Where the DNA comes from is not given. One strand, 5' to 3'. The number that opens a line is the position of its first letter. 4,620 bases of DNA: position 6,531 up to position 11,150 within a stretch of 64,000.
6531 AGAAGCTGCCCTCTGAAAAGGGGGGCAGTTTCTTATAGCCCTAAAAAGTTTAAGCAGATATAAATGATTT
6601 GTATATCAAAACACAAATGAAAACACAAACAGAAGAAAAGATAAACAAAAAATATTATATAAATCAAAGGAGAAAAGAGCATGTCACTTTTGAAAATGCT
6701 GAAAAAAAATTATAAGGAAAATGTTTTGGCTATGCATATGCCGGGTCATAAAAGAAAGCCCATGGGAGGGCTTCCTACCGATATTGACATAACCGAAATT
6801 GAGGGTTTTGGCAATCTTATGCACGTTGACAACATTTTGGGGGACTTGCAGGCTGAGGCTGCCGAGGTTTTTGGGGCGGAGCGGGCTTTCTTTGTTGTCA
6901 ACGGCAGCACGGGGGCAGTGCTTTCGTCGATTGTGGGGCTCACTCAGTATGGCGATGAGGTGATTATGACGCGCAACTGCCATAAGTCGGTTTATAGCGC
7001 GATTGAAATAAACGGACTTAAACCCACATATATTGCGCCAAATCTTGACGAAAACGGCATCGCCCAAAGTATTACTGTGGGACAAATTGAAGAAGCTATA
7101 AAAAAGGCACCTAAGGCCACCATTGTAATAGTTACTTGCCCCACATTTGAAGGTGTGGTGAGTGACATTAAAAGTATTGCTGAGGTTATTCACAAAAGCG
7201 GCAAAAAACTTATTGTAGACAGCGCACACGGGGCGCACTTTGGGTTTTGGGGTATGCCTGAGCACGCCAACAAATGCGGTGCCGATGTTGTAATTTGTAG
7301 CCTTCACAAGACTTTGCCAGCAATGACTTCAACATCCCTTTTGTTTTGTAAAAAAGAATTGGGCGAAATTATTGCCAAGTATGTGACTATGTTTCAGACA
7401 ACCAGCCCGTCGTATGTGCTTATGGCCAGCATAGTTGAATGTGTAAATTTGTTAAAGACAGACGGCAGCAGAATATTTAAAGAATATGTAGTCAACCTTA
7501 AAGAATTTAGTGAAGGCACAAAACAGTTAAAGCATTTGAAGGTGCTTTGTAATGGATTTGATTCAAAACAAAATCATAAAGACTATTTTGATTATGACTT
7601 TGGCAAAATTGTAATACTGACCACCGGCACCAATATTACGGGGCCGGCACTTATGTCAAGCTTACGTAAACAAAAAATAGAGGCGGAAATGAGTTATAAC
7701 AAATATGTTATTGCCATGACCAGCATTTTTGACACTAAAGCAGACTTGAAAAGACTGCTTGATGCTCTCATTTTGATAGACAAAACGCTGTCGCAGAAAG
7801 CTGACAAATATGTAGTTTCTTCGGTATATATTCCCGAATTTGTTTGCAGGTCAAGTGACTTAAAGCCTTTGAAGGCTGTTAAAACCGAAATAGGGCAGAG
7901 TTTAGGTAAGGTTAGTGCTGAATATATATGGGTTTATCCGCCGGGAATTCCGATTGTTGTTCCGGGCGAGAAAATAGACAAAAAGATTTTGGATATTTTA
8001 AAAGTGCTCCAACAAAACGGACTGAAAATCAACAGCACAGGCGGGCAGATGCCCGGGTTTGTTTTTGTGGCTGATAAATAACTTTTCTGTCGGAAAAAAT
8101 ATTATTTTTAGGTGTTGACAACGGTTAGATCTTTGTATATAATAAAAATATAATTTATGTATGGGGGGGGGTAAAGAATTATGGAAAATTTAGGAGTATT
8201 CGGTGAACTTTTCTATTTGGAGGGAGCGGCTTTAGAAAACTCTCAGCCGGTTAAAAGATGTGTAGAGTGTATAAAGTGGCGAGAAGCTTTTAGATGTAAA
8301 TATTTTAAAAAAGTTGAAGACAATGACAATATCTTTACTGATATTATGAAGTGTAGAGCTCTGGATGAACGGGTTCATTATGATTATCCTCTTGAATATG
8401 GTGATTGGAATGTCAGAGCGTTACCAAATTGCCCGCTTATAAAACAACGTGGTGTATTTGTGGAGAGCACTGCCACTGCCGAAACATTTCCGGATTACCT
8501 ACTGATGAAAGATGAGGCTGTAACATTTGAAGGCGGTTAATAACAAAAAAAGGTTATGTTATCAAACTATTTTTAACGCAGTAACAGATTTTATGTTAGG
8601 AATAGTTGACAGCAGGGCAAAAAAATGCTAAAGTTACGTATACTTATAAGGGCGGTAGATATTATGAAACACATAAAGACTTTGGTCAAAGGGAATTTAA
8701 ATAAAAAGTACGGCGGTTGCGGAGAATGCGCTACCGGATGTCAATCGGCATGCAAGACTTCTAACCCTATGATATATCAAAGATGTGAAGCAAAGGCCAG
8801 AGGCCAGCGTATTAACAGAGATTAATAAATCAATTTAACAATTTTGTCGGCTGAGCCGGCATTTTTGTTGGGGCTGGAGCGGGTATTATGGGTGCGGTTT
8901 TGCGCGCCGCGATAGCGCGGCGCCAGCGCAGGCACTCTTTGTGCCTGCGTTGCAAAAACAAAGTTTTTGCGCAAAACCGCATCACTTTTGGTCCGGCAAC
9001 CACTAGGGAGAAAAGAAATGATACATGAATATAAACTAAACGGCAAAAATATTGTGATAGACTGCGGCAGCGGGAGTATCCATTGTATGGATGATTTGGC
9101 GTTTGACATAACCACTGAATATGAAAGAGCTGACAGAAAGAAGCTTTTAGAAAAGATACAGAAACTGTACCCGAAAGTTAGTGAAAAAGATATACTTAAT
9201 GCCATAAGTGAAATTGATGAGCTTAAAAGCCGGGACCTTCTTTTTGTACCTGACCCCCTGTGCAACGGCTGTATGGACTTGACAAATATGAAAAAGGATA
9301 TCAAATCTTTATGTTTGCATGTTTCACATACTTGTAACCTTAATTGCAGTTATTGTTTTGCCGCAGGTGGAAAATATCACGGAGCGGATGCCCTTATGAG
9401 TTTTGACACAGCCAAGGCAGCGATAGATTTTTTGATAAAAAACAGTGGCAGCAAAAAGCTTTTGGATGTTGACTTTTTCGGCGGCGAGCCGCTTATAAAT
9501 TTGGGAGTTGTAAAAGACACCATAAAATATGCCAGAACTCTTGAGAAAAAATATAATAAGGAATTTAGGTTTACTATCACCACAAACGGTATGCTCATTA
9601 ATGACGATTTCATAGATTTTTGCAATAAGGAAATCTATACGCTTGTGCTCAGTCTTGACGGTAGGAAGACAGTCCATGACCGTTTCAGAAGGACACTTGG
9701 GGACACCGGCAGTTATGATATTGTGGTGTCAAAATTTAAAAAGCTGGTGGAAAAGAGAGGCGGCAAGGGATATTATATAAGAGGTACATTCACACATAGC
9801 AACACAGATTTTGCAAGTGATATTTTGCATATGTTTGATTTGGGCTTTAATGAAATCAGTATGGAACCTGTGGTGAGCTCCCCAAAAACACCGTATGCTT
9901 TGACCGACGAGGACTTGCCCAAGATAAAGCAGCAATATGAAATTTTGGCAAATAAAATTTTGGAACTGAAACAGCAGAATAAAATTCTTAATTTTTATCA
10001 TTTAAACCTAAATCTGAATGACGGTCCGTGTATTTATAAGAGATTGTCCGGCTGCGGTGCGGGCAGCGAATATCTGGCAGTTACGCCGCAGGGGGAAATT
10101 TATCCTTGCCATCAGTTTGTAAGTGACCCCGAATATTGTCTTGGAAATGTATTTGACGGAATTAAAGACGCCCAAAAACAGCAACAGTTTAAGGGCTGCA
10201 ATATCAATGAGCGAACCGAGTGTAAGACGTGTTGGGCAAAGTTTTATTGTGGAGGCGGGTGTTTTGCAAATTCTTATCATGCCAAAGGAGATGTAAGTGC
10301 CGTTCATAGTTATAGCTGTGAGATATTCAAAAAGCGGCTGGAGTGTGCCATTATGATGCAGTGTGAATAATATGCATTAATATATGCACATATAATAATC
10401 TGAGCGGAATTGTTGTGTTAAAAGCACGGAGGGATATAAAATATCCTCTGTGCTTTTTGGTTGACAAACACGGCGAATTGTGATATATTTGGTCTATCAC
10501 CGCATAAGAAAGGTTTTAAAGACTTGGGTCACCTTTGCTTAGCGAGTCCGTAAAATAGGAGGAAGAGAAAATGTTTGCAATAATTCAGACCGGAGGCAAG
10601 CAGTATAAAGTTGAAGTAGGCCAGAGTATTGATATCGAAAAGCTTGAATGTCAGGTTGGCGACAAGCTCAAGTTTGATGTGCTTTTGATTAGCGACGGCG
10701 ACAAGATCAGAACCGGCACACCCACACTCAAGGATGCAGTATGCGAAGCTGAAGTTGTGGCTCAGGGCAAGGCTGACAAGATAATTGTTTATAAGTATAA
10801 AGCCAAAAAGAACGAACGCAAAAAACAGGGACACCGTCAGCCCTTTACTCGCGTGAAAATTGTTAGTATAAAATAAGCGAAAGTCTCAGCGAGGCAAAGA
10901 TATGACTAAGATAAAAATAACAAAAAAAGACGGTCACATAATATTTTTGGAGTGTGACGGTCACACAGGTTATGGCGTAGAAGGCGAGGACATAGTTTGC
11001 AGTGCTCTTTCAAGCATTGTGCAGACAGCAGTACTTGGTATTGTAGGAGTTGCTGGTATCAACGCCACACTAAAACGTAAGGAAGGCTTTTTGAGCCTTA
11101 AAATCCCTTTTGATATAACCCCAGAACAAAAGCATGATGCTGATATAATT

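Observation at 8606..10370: Divergent five-cysteine SCIFF ranthipeptide precursor paired with its scfB maturase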

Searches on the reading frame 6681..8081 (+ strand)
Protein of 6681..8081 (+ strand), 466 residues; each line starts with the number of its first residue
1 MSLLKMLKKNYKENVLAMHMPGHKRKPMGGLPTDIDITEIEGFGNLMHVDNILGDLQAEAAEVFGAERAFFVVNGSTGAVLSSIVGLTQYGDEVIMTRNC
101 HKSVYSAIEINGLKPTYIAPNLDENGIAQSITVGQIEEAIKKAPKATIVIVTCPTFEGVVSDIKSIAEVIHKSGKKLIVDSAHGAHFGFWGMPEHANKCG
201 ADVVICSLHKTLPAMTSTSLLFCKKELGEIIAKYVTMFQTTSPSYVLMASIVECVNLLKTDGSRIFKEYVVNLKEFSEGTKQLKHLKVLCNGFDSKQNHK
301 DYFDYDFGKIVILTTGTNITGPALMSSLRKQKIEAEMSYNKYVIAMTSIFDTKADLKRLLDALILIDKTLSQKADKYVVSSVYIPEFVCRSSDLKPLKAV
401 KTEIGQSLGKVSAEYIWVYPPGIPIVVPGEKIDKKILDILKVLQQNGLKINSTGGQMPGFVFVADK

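Call 3: search_protein_families(library=ncbifam, proteins=[window:6681-8081:+], max_evalue=0.01)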
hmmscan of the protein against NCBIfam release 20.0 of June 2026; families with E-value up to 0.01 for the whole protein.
window:6681-8081:+ (466 aa): 51 families (the best 25 are shown)
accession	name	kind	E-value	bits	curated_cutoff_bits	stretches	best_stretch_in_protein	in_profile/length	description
NF011928.0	PRK15399.1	subfamily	1e-26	93.4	968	2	33-279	178-438/713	lysine decarboxylase LdcC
NF011929.0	PRK15400.1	subfamily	1.1e-22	80.2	1056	2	34-284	179-443/714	lysine decarboxylase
NF011603.0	PRK15029.1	equivalog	1.6e-20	73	1167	1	39-261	194-442/756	arginine decarboxylase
TIGR04318.1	lacto_ODC_hypo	hypoth_equivalog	2.1e-15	56.1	950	1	44-269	149-405/695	putative ornithine decarboxylase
NF006810.0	PRK09331.1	subfamily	4.4e-13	48.8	301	1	58-236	72-248/397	Sep-tRNA:Cys-tRNA synthetase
NF010092.0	PRK13578.1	subfamily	1.5e-12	46.6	794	1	53-138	176-262/720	ornithine decarboxylase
TIGR04301.1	ODC_inducible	exception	1.2e-10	40.3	1310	1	46-131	169-255/719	ornithine decarboxylase SpeF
TIGR01977.1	am_tr_V_EF2568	hypoth_equivalog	3e-10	39.7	377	1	51-226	44-215/376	cysteine desulfurase family protein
NF000586.1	PRK00011.1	subfamily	7.3e-10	38.1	335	1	48-296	59-305/404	serine hydroxymethyltransferase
TIGR02539.1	SepCysS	equivalog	3e-09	36.4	365.25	1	60-237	60-235/370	O-phospho-L-seryl-tRNA:Cys-tRNA synthase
TIGR03301.1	PhnW-AepZ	equivalog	1.7e-08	34.3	360.8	1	128-226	108-203/355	2-aminoethylphosphonate aminotransferase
NF010006.0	PRK13479.1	equivalog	8.8e-08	31.6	296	1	90-225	79-208/369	2-aminoethylphosphonate--pyruvate transaminase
TIGR03576.1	pyridox_MJ0158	hypoth_equivalog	1.2e-07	31.2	304.45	1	57-256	60-248/346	TIGR03576 family pyridoxal phosphate-dependent enzyme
NF046070.1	PyrdoxPyrvTramin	equivalog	1.5e-07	30.7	600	1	129-222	114-204/369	pyridoxamine--pyruvate transaminase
TIGR01325.1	O_suc_HS_sulf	equivalog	2.4e-07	29.7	510.05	1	62-212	65-202/380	O-succinylhomoserine sulfhydrylase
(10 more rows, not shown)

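Call 4: search_protein_families(library=pfam, proteins=[window:6681-8081:+], max_evalue=0.01)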
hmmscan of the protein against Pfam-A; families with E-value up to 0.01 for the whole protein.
window:6681-8081:+ (466 aa): 8 families
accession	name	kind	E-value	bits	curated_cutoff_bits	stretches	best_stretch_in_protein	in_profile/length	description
PF01276.26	OKR_DC_1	-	3.5e-50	171.4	27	1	33-287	47-321/417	Orn/Lys/Arg decarboxylase, major domain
PF00266.25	Aminotran_5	-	3.2e-10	40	21.5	1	57-231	49-221/371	Aminotransferase class-V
PF01041.23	DegT_DnrJ_EryC1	-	3.7e-10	40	19.8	1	55-185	28-150/360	DegT/DnrJ/EryC1/StrS aminotransferase family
PF05889.19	SepSecS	-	4.4e-10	39.3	21.1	1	61-277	66-284/389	O-phosphoseryl-tRNA(Sec) selenium transferase, SepSecS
PF01212.27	Beta_elim_lyase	-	2.6e-09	37.2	27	1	53-185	34-173/288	Beta-eliminating lyase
PF03711.20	OKR_DC_1_C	-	9.4e-09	36.1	24.2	1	403-446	67-113/132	Orn/Lys/Arg decarboxylase, C-terminal domain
PF01053.26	Cys_Met_Meta_PP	-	1.6e-08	33.9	27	1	56-210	57-198/381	Cys/Met metabolism PLP-dependent enzyme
PF00155.27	Aminotran_1_2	-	4.8e-08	33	19.7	1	54-185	45-190/361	Aminotransferase class I and II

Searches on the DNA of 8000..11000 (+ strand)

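Call 8: search_rna_families(source=window, start=8000, end=11000, threshold=evalue, max_evalue=1)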
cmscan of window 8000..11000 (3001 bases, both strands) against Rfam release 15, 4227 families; matches with E-value up to 1: 2.
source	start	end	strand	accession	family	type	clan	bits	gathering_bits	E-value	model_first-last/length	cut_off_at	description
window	10488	10557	+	RF00559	L21_leader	Cis-reg; leader;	-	26.7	36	0.021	1-77/77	no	Ribosomal protein L21 leader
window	10420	10482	-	RF02901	AaHKsRNA41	Gene; sRNA;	-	17.9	97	0.48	1-187/187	no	Aggregatibacter sRNA 41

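Call 55: build_rna_model(alignment_id=A3, structure=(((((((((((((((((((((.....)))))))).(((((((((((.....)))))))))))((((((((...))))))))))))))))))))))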
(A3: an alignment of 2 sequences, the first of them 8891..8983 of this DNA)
Model R1 built from alignment A3 (2 sequences, 94 columns); structure: as given.
model positions 94; base pairs 40; branch points 2; effective number of sequences 0.52; information 0.608 bits per position. Calibrated on 0.2 Mb of random sequence (short: E-values are rough).
structure used (alignment columns):
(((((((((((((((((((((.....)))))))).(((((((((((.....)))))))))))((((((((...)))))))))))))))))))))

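Call 56: search_with_rna_model(model_id=R1, sources=[window, L001, L002, L003, L004, L005, L006, L007], max_evalue=10)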
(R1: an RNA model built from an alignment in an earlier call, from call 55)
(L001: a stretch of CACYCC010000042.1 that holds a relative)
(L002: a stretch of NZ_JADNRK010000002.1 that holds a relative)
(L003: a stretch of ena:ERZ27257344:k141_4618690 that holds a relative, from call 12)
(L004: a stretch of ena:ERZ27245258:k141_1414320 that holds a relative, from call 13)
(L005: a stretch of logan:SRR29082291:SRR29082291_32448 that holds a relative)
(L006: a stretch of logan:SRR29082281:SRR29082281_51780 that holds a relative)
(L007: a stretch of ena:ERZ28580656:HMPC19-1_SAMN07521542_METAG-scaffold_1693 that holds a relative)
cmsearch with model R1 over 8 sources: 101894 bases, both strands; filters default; matches with E-value up to 10: 7.
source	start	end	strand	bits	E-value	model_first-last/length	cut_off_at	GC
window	8891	8983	+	105.6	6.8e-20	1-94/94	no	0.59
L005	5877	5967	+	91.5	6.4e-17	1-94/94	no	0.54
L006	1167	1257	+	91.5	6.4e-17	1-94/94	no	0.54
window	8891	8983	-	57.8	8.3e-10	1-94/94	no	0.59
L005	5877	5967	-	49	6.1e-08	1-94/94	no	0.54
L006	1167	1257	-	49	6.1e-08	1-94/94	no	0.54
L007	2070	2178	+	16.4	0.46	1-94/94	no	0.66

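Call 63: search_dna_similar(query=window:8840-9017:+, collection=plasmids, mode=distant, max_evalue=0.01, max_rows=10)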
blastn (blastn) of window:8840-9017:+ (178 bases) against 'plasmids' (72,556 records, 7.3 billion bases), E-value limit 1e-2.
No match.

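Call 64: search_dna_similar(query=window:8840-9017:+, collection=phages, mode=distant, max_evalue=0.01, max_rows=10)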
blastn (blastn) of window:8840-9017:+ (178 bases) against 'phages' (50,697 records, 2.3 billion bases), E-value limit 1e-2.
No match.

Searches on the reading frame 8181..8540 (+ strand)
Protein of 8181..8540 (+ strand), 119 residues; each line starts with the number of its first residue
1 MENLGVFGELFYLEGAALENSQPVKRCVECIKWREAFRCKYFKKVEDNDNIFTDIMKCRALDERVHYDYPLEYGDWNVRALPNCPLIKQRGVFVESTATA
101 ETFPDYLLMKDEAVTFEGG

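Call 3: search_protein_families(library=ncbifam, proteins=[window:8181-8540:+], max_evalue=0.01)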
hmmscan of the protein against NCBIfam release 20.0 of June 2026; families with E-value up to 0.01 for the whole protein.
window:8181-8540:+ (119 aa): 0 families

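Call 4: search_protein_families(library=pfam, proteins=[window:8181-8540:+], max_evalue=0.01)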
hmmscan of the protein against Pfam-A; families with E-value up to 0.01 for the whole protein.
window:8181-8540:+ (119 aa): 0 families

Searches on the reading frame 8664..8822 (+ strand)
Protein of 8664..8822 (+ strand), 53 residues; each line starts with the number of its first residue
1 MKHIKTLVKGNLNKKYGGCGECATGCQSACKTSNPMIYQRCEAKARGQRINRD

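Call 3: search_protein_families(library=ncbifam, proteins=[window:8664-8822:+], max_evalue=0.01)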
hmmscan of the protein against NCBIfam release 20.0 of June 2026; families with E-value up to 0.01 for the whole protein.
seq(53 aa): 1 family
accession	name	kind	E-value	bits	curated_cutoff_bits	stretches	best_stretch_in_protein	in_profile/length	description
TIGR03973.1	six_Cys_in_45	equivalog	2.2e-14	53.1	50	1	2-42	1-43/43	six-cysteine ranthipeptide SCIFF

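Call 4: search_protein_families(library=pfam, proteins=[window:8664-8822:+], max_evalue=0.01)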
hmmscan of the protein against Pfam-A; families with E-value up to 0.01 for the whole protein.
seq(53 aa): 1 family
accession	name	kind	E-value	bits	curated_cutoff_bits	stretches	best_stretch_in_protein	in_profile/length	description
PF13165.11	SCIFF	-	1.2e-14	54.3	27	1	2-42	1-43/44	Six-cysteine peptide SCIFF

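Call 5: find_homologous_proteins(query=window:8664-8822:+, max_evalue=0.001)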
Query seq(53 aa) (53 aa): 16 proteins with E <= 0.001 among 16 candidates.
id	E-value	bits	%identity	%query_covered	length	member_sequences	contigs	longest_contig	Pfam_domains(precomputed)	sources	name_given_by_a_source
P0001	2.1e-29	117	100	100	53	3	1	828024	PF13165.12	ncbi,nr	ncbi:MAG: six-cysteine ranthipeptide SCIFF [Christensenellaceae bacterium]|nr:six-cysteine ranthipep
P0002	4.5e-23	97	87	98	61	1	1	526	PF13165.12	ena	-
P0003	1.1e-21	92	81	98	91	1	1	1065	PF13165.12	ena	-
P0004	1.8e-8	51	65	87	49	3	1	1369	PF13165.12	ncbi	-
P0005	2.8e-7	48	61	79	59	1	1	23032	PF13165.12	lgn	-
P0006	3.4e-7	47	63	83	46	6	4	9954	PF13165.12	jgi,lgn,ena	jgi:predicted ribosomally synthesized six-cysteine peptide SCIFF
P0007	1.1e-6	46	60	87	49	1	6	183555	PF13165.12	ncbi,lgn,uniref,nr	ncbi:MAG: six-cysteine peptide SCIFF [Lachnospiraceae bacterium]|uniref:Six-cysteine peptide SCIFF n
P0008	2.5e-6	45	61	83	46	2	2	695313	PF13165.12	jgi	-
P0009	5.1e-6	44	61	79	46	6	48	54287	PF13165.12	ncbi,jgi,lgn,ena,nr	ncbi:MAG: six-cysteine peptide SCIFF [Tissierellia bacterium]|nr:six-cysteine peptide SCIFF [Tissier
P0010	5.2e-6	44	62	75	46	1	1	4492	PF13165.12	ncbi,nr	ncbi:MAG: six-cysteine peptide SCIFF [Clostridia bacterium]|nr:six-cysteine peptide SCIFF [Clostridi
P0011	6.1e-6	43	57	79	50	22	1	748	PF13165.12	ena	-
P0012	8.2e-6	43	59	79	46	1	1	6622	PF13165.12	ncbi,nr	ncbi:MAG: six-cysteine ranthipeptide SCIFF [Clostridia bacterium]|nr:six-cysteine ranthipeptide SCIF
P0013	2.2e-5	42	59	79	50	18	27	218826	PF13165.12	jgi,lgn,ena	-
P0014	1.1e-4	39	47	100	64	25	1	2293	PF13165.12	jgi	-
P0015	2.6e-4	38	60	79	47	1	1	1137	PF13165.12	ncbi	-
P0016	2.6e-4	38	54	83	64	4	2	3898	PF13165.12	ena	-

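Call 12: find_encoding_contigs(protein=P0002, flank=5000)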
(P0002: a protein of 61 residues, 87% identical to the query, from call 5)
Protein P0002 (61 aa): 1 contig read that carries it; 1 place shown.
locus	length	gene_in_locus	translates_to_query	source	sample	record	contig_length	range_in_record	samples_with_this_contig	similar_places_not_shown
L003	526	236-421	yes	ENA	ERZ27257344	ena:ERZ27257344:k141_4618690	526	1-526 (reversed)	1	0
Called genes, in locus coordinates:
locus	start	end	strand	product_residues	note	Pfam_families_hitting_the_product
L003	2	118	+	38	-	?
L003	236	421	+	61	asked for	PF13165:SCIFF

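Call 13: find_encoding_contigs(protein=P0003, flank=5000)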
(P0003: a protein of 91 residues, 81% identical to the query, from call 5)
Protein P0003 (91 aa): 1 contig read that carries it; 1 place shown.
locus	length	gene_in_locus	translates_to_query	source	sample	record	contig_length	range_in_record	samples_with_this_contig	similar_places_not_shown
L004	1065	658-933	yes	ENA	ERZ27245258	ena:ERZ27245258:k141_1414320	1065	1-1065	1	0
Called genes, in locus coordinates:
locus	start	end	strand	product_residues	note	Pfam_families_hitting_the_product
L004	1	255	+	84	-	?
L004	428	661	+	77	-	-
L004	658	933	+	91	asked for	PF13165:SCIFF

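Call 14: find_encoding_contigs(protein=P0001, flank=3000)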
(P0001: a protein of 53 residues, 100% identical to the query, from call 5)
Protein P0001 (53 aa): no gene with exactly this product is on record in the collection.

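Call 37: search_protein_representatives(alignment_id=A1)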
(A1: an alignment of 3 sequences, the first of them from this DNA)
Query: 3 sequences, 56 profile positions. Proteins with E-value up to 0.001 (for the whole library): 1085; up to 1e-10: 15; up to 1e-30: 1. The best 150 are listed.
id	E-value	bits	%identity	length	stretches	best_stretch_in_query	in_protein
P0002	1.7e-35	136.6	-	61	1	1-56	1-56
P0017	8.9e-18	79.9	-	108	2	3-42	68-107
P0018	1.7e-14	69.4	-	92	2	1-42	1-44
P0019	5.0e-13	64.7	-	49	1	1-44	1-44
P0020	4.0e-12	61.8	-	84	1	1-55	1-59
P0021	4.1e-12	61.7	-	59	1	1-46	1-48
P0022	4.8e-12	61.5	-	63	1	3-55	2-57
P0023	1.2e-11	60.3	-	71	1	1-49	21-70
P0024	1.6e-11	59.8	-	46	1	1-45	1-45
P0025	2.8e-11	59.1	-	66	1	1-48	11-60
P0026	3.6e-11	58.7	-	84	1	1-51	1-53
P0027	5.1e-11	58.2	-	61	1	1-43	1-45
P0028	6.5e-11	57.9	-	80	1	1-45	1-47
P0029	9.0e-11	57.4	-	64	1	1-44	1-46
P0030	9.8e-11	57.3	-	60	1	1-43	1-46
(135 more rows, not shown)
